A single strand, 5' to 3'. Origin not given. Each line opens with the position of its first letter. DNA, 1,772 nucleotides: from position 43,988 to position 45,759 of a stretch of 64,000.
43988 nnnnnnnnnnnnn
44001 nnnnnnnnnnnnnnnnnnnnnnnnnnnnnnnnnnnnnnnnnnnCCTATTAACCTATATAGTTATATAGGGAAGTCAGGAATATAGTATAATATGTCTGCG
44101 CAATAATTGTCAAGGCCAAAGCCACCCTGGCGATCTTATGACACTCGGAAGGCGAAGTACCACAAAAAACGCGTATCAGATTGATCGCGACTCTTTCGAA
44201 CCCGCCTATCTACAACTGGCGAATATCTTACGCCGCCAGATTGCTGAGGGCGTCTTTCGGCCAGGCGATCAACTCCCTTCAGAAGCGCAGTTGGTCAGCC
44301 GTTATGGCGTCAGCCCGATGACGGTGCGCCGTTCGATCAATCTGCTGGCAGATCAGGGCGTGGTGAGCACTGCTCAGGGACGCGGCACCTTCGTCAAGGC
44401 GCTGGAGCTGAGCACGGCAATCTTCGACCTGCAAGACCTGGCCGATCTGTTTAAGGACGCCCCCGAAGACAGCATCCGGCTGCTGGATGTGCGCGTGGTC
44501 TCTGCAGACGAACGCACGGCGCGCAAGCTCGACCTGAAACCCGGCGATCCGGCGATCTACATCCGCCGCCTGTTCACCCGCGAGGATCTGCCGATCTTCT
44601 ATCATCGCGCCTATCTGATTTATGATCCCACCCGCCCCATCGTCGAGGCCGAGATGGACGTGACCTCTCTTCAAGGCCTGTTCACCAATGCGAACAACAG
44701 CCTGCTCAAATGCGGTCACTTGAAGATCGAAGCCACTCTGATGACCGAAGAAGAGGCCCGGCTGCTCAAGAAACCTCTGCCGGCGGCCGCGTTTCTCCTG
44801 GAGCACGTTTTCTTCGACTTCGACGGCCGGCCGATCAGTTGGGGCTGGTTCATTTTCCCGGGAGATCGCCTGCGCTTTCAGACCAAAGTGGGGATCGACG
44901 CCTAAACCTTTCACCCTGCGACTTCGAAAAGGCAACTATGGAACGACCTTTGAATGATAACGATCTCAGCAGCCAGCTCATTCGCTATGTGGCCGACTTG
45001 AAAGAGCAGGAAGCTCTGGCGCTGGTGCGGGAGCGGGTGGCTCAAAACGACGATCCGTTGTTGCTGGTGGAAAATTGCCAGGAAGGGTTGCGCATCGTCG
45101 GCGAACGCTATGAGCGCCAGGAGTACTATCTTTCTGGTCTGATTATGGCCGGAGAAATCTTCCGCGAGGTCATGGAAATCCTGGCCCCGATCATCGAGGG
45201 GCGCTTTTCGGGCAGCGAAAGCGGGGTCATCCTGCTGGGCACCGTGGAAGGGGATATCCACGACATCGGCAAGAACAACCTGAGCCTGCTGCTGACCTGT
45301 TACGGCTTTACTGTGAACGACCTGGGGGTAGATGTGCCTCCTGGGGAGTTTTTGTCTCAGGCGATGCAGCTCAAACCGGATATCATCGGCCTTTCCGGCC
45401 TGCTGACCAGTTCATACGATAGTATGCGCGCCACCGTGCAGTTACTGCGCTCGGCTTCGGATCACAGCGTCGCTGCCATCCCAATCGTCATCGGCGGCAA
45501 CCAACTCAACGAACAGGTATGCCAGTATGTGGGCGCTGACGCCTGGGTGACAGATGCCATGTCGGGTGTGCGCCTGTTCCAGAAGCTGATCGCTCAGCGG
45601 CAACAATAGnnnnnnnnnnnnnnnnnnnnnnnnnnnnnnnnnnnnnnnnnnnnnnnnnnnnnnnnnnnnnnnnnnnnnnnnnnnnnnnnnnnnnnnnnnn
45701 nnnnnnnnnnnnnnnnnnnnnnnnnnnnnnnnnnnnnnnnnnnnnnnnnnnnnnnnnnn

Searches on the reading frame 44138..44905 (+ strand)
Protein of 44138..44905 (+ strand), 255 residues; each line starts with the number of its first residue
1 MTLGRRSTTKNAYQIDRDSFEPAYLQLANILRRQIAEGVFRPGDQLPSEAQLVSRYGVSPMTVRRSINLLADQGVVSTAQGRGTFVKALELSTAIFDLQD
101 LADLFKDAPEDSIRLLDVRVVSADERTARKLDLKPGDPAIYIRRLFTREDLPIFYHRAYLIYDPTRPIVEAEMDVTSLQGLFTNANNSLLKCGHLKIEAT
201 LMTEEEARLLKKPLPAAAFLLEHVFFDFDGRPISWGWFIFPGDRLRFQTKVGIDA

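Call 65: search_protein_families(library=pfam, proteins=[window:44138-44905:+], max_evalue=0.00001)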
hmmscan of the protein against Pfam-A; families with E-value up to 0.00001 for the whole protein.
window:44138-44905:+ (255 aa): 2 families
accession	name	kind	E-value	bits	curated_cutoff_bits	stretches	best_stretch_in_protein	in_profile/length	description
PF00392.27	GntR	-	4.9e-21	74.6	27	1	24-86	2-64/64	Bacterial regulatory proteins, gntR family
PF07702.18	UTRA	-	3.2e-20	72.8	23.8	1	113-245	8-140/141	UTRA domain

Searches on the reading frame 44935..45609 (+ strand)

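Call 65: search_protein_families(library=pfam, proteins=[window:44935-45609:+], max_evalue=0.00001)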
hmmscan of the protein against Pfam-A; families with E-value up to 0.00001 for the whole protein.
window:44935-45609:+ (224 aa): 2 families
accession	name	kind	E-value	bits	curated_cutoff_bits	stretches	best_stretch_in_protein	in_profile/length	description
PF02310.24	B12-binding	-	1.2e-17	64.3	32.1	1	98-209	2-117/121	B12 binding domain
PF02607.22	B12-binding_2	-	2.3e-12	47.3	23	1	14-83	4-73/74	B12 binding domain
